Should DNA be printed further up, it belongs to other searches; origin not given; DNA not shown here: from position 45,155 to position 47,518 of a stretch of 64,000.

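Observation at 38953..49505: Five-gene tandem array of secreted proteins: conserved N-module, seven-bladed propeller, conserved C-terminal module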

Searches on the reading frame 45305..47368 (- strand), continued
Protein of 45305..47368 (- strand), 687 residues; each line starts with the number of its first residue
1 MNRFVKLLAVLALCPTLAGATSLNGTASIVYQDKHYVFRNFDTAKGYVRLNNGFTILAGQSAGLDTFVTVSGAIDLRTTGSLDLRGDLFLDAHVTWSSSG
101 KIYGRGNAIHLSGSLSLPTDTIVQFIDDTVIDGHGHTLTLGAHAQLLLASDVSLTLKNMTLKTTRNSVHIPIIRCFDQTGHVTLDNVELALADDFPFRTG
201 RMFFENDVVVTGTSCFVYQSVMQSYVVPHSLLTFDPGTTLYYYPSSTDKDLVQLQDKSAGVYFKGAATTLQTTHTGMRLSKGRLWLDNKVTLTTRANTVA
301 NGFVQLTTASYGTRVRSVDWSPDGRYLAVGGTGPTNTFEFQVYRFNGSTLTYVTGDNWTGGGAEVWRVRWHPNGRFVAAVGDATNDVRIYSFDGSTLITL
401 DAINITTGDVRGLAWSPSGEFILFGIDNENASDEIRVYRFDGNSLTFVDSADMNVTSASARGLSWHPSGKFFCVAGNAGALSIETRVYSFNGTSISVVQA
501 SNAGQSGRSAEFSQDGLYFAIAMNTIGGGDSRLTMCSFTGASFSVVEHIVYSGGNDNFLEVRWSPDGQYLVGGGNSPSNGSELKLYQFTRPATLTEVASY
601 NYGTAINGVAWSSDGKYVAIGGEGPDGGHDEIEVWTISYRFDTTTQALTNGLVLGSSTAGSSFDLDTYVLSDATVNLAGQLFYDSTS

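Call 65: find_encoding_contigs(protein=P0034, flank=10000, max_places=2)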
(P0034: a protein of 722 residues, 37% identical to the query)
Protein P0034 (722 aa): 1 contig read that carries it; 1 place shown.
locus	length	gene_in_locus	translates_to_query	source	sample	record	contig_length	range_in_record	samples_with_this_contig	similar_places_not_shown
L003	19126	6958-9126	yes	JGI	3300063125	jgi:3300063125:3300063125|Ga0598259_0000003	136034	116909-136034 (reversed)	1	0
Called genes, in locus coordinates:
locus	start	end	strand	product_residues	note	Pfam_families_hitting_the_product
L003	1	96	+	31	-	?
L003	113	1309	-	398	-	PF01326:PPDK_N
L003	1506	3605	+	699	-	-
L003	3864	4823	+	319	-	PF01946:Thi4 (faint), PF01266:DAO (faint), PF03486:HI0933_like (faint), PF07992:Pyr_redox_2, PF13738:Pyr_redox_3, PF00070:Pyr_redox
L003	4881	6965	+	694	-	PF23414:Beta-prop_EML_2, PF24817:WD40_WDHD1_1st (weak), PF26550:Tricorn_2nd (weak), PF23381:Beta-prop_IFT122_1st, PF24814:WD40_Prp19 (weak), PF25174:Beta-prop_THOC3, PF23381:Beta-prop_IFT122_1st, PF23414:Beta-prop_EML_2 (weak), +16 more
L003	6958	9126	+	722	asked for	PF04762:Beta-prop_ELP1_1st (weak), PF23381:Beta-prop_IFT122_1st, PF23414:Beta-prop_EML_2, PF24807:WD40_CDC20-Fz, PF24814:WD40_Prp19 (weak), PF25174:Beta-prop_THOC3, PF23381:Beta-prop_IFT122_1st, PF25174:Beta-prop_THOC3, +15 more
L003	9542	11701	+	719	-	PF00400:WD40 (faint), PF24807:WD40_CDC20-Fz (faint), PF04762:Beta-prop_ELP1_1st (faint), PF12894:ANAPC4_WD40 (faint), PF24797:Beta-prop_WDR35_TULP_N (faint), PF23414:Beta-prop_EML_2 (weak), PF25174:Beta-prop_THOC3, PF23381:Beta-prop_IFT122_1st, +6 more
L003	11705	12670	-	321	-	PF01368:DHH, PF02272:DHHA1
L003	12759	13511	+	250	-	PF01712:dNK, PF02223:Thymidylate_kin, PF13238:AAA_18 (weak)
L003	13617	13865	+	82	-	PF00137:ATP-synt_C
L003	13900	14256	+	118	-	-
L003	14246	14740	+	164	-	-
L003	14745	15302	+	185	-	PF00213:OSCP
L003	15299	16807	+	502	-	PF02874:ATP-synt_ab_N, PF00006:ATP-synt_ab, PF00306:ATP-synt_ab_C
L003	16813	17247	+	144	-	-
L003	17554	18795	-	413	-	PF00149:Metallophos, PF12850:Metallophos_2 (faint)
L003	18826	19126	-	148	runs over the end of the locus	-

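Call 66: find_encoding_contigs(protein=P0064, flank=10000, max_places=2)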
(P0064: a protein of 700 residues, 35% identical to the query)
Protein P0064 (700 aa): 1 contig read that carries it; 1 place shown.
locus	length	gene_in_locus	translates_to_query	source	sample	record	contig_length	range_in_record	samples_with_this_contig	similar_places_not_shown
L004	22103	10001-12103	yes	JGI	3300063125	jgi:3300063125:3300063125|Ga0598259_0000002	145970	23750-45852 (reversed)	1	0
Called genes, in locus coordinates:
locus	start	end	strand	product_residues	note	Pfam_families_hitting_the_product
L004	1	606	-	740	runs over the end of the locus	-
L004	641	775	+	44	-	-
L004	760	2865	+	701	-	PF00672:HAMP (weak), PF00512:HisKA (weak), PF02518:HATPase_c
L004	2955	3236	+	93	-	-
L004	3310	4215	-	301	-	PF12146:Hydrolase_4, PF00561:Abhydrolase_1, PF12697:Abhydrolase_6 (weak), PF02129:Peptidase_S15 (faint), PF00326:Peptidase_S9 (weak)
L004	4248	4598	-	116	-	PF11969:DcpS_C, PF01230:HIT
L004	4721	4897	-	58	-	-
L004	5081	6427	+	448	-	PF03415:Peptidase_C11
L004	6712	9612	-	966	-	PF00023:Ank (faint), PF12796:Ank_2, PF13606:Ank_3 (faint), PF13857:Ank_5 (faint), PF24521:Ank_KRIT1 (faint), PF13637:Ank_4 (weak), PF12796:Ank_2, PF13637:Ank_4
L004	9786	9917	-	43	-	-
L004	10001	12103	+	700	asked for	PF23381:Beta-prop_IFT122_1st, PF23414:Beta-prop_EML_2, PF25174:Beta-prop_THOC3, PF24807:WD40_CDC20-Fz, PF08662:eIF2A, PF23414:Beta-prop_EML_2, PF25174:Beta-prop_THOC3, PF26550:Tricorn_2nd, +23 more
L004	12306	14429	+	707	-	PF08662:eIF2A (weak), PF23381:Beta-prop_IFT122_1st, PF23414:Beta-prop_EML_2, PF24817:WD40_WDHD1_1st, PF25174:Beta-prop_THOC3, PF23414:Beta-prop_EML_2 (weak), PF23414:Beta-prop_EML_2, PF25174:Beta-prop_THOC3, +14 more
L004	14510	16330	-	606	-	PF00664:ABC_membrane, PF02463:SMC_N, PF00005:ABC_tran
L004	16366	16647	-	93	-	PF22769:DCD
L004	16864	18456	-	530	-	PF00221:Lyase_aromatic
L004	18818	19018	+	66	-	-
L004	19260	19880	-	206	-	PF04199:Cyclase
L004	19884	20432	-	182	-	-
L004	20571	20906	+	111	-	PF05973:Gp49 (weak)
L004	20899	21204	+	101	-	PF21716:dnstrm_HI1420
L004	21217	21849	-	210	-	-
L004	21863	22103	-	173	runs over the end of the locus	-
